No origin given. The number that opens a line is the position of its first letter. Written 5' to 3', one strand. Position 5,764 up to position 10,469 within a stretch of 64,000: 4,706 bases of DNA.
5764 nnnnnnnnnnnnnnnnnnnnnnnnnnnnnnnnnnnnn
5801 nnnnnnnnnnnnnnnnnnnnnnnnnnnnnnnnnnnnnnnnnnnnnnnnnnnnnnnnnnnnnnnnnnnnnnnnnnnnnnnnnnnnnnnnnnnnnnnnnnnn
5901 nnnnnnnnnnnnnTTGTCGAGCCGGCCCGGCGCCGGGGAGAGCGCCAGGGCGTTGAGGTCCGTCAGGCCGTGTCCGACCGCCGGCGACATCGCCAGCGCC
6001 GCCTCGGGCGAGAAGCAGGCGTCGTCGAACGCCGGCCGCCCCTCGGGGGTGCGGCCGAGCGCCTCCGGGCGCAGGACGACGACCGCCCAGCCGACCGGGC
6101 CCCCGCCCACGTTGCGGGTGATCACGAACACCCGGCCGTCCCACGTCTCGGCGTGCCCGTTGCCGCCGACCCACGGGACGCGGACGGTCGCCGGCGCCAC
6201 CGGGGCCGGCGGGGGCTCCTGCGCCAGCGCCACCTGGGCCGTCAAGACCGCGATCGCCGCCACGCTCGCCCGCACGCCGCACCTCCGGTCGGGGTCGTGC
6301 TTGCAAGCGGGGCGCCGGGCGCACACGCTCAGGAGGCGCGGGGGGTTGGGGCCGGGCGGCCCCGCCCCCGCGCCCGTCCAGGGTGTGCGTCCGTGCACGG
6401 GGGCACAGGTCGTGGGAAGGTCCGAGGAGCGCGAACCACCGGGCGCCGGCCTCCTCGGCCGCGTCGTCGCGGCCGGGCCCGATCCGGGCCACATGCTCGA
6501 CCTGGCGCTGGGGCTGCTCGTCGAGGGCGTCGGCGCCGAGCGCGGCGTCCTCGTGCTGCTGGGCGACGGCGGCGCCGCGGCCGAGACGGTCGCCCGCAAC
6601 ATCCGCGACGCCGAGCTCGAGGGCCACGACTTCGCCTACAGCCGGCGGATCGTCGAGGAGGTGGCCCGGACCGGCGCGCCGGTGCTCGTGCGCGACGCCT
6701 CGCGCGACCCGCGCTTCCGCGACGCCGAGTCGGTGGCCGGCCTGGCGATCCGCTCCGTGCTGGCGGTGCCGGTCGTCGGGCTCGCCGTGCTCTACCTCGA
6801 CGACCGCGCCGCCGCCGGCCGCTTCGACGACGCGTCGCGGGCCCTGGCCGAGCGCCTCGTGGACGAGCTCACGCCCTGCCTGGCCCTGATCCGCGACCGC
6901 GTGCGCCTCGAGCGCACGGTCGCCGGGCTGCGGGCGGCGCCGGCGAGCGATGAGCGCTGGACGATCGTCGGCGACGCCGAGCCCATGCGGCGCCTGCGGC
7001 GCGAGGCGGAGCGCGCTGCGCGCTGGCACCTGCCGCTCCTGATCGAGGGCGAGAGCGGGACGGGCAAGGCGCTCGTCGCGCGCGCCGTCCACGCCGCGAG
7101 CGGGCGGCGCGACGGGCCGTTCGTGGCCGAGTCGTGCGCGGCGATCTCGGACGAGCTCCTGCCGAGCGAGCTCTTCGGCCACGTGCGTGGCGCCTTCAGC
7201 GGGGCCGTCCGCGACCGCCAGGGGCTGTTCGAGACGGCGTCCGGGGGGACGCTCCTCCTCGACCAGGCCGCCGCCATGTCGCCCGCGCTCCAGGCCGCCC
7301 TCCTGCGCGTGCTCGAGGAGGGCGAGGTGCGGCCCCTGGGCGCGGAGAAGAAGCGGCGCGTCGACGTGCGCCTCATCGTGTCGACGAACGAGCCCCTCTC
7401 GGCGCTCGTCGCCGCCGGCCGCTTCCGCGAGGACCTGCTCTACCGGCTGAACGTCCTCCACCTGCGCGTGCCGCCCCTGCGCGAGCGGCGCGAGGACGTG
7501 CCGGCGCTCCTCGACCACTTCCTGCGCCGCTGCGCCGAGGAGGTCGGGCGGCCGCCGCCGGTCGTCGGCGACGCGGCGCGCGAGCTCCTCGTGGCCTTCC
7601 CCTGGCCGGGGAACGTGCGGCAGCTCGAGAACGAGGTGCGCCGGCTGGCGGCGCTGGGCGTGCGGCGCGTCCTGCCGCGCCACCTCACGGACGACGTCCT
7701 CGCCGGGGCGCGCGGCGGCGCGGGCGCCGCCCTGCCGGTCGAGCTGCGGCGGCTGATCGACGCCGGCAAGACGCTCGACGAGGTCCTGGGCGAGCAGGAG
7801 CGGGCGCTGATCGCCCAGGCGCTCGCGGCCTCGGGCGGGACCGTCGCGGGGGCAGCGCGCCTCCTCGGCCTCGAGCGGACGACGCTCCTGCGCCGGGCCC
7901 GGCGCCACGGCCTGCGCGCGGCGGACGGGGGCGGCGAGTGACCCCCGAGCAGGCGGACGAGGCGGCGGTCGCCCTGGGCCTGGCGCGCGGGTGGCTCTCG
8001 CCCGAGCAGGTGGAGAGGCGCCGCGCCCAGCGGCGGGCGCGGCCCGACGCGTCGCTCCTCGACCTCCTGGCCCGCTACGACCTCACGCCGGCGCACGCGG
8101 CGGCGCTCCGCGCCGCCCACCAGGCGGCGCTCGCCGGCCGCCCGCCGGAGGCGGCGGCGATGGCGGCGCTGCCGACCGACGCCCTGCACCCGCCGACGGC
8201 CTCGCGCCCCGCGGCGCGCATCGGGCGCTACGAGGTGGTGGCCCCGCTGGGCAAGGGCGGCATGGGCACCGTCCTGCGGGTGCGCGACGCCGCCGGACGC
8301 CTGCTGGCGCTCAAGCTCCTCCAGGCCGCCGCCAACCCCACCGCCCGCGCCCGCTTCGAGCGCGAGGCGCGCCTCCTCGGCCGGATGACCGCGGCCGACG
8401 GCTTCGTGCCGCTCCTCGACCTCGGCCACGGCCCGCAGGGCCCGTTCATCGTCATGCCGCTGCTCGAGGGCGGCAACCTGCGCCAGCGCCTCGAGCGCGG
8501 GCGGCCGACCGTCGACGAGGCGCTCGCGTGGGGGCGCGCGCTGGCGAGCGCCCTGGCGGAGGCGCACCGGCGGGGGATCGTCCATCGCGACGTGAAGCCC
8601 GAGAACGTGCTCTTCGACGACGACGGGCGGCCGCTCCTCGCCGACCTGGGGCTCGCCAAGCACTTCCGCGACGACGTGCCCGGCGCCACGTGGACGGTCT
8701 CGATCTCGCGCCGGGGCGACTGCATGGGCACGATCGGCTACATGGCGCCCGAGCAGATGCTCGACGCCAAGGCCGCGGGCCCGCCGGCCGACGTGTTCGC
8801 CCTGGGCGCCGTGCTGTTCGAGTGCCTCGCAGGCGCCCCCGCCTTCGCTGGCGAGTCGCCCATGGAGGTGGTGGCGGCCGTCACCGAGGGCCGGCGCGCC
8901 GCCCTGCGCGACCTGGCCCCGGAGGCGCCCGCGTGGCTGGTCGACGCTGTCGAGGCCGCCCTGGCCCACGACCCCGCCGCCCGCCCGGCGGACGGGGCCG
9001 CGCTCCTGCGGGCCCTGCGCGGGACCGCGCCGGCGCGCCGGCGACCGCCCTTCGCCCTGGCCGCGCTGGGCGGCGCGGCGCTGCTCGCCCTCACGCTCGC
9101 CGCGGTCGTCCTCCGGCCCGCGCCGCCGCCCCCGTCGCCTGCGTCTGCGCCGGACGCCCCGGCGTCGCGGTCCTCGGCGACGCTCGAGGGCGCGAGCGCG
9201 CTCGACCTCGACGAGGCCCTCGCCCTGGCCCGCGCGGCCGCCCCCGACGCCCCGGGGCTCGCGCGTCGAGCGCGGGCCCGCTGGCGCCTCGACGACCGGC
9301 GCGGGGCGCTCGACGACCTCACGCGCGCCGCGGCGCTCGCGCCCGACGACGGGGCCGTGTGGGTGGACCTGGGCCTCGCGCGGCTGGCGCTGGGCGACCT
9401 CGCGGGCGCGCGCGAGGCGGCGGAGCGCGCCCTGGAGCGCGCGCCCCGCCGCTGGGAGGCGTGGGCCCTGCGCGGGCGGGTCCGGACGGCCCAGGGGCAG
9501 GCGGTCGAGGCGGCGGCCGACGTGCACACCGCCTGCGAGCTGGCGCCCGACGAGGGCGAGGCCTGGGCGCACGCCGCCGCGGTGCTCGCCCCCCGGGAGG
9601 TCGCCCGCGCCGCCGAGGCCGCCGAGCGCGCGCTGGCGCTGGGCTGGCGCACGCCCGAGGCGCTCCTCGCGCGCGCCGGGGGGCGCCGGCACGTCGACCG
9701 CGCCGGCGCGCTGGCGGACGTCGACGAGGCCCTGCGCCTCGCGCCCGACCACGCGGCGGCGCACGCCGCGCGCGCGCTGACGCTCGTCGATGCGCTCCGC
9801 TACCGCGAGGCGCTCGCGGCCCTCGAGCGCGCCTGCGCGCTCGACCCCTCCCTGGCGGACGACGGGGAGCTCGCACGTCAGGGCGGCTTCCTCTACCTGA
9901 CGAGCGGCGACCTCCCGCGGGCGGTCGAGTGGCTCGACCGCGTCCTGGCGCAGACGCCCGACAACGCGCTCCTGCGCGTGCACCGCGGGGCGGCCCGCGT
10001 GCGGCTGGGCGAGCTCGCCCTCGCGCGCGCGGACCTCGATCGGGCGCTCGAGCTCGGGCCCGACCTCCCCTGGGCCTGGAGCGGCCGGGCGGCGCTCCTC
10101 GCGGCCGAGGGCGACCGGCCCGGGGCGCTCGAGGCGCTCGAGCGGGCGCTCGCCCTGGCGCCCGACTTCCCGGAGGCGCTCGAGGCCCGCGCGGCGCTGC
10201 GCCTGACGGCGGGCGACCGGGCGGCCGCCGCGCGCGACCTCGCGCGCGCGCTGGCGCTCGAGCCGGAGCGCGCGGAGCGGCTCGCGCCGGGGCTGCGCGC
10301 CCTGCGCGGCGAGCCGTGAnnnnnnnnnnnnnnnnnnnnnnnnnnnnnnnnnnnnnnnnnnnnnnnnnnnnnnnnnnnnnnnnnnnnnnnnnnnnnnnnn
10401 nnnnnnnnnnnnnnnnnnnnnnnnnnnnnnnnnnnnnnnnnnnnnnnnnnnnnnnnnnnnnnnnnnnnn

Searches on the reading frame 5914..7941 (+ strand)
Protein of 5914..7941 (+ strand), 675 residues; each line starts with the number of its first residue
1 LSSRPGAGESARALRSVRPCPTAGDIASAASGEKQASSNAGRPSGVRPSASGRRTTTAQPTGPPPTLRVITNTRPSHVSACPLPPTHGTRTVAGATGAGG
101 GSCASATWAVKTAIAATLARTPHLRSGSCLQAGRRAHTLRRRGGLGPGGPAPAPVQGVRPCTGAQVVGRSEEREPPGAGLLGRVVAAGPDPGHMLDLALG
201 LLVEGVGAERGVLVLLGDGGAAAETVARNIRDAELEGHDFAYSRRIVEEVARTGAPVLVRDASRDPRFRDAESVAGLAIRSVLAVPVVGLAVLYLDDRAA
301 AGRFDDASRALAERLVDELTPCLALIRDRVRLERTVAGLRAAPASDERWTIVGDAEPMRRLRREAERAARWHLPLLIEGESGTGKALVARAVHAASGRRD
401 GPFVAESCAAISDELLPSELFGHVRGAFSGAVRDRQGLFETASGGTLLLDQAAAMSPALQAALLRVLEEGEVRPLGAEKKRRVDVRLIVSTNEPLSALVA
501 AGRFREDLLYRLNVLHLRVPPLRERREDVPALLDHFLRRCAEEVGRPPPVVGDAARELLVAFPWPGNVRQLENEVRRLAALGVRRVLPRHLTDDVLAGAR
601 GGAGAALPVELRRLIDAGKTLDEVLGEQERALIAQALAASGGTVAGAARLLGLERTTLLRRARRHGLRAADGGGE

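Call 76: search_protein_families(library=pfam, proteins=[window:5914-7941:+], max_evalue=0.001)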
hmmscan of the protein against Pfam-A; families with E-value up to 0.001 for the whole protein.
window:5914-7941:+ (675 aa): 9 families
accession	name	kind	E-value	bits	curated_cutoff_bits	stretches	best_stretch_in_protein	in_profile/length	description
PF00158.32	Sigma54_activat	-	8e-60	201.8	20.2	1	351-517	1-167/168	Sigma-54 interaction domain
PF14532.12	Sigma54_activ_2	-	9.3e-24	84.7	25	1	352-522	1-138/138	Sigma-54 interaction domain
PF25601.1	AAA_lid_14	-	1.5e-18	66.8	27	1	523-597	1-76/87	AAA+ ATPase lid domain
PF01590.32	GAF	-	7.2e-10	40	22.4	1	193-318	4-128/133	GAF domain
PF02954.25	HTH_8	-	7.8e-09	35.6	22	1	626-661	3-38/42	Bacterial regulatory protein, Fis family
PF13185.12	GAF_2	-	3.7e-08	34.1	28.6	1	192-319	5-131/136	GAF domain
PF07728.20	AAA_5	-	3.2e-05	24.4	22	1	374-494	1-124/139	AAA domain (dynein-related subfamily)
PF00004.35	AAA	-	0.00026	21.9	21.2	1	376-506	2-125/131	ATPase family associated with various cellular activities (AAA)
PF18024.7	HTH_50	-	0.00082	19.4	27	0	619-667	2-49/50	Helix-turn-helix domain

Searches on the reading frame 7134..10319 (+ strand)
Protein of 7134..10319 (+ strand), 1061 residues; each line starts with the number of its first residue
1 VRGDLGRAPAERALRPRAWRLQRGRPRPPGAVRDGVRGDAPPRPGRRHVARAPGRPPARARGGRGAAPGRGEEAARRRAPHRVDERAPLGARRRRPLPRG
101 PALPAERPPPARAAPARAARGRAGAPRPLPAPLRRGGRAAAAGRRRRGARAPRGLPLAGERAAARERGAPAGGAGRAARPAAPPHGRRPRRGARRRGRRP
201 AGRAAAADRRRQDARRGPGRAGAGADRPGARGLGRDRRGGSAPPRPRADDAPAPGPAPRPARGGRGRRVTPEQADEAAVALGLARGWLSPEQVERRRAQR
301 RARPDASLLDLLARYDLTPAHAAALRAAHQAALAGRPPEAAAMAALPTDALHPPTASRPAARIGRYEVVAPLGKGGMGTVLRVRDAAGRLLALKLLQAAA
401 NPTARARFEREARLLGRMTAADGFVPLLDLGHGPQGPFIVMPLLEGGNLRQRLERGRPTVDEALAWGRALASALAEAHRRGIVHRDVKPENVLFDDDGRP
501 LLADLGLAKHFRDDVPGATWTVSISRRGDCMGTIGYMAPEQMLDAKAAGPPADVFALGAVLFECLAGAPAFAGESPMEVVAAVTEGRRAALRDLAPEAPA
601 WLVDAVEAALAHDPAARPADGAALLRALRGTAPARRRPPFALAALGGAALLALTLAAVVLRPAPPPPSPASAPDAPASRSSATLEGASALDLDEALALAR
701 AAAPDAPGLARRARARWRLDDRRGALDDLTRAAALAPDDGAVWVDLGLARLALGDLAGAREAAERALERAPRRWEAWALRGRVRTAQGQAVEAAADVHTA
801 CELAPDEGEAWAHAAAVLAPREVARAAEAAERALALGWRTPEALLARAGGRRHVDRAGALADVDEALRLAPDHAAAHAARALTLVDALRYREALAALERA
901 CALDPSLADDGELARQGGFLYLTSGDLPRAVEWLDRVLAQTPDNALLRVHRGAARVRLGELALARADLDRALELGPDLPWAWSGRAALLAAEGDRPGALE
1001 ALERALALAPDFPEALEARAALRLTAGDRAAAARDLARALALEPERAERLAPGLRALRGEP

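Call 76: search_protein_families(library=pfam, proteins=[window:7134-10319:+], max_evalue=0.001)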
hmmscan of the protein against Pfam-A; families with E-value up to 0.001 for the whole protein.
window:7134-10319:+ (1061 aa): 13 families
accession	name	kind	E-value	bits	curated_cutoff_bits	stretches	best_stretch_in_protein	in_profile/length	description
PF00069.31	Pkinase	-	2e-33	116.4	31.7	1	366-618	1-252/263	Protein kinase domain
PF07719.23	TPR_2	-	9.4e-23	78.9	27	2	742-772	3-33/34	Tetratricopeptide repeat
PF07714.23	PK_Tyr_Ser-Thr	-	1.5e-22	80.6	23.1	1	370-618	5-249/258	Protein tyrosine and serine/threonine kinase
PF00515.34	TPR_1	-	3.1e-20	71.5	27.8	0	980-1012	2-34/34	Tetratricopeptide repeat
PF13371.12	TPR_9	-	1.6e-18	66.9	35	2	920-979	4-63/73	Tetratricopeptide repeat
PF13414.12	TPR_11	-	9.3e-18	64.1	26.8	0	921-959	4-42/42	TPR repeat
PF13431.12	TPR_17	-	2.3e-13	49.7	24.4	0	763-793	2-32/34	Tetratricopeptide repeat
PF13181.12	TPR_8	-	3e-10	39.9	25.7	0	742-771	3-32/34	Tetratricopeptide repeat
PF13432.12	TPR_16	-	3.4e-10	40.6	32.7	2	745-806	2-63/65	Tetratricopeptide repeat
PF14559.12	TPR_19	-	5.5e-07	30.3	25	2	722-781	7-66/68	Tetratricopeptide repeat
PF13428.12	TPR_14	-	9.3e-07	29.4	23.5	2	979-1022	1-44/44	Tetratricopeptide repeat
PF23914.1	TPR_CcmH_CycH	-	3.8e-06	27.2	42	0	767-834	43-110/158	Cytochrome c-type biogenesis protein H TPR domain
PF25062.1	ARM_TT21_N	-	6.6e-05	23.2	40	0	868-1028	60-217/222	Tetratricopeptide repeat protein 21 N-terminal ARM repeat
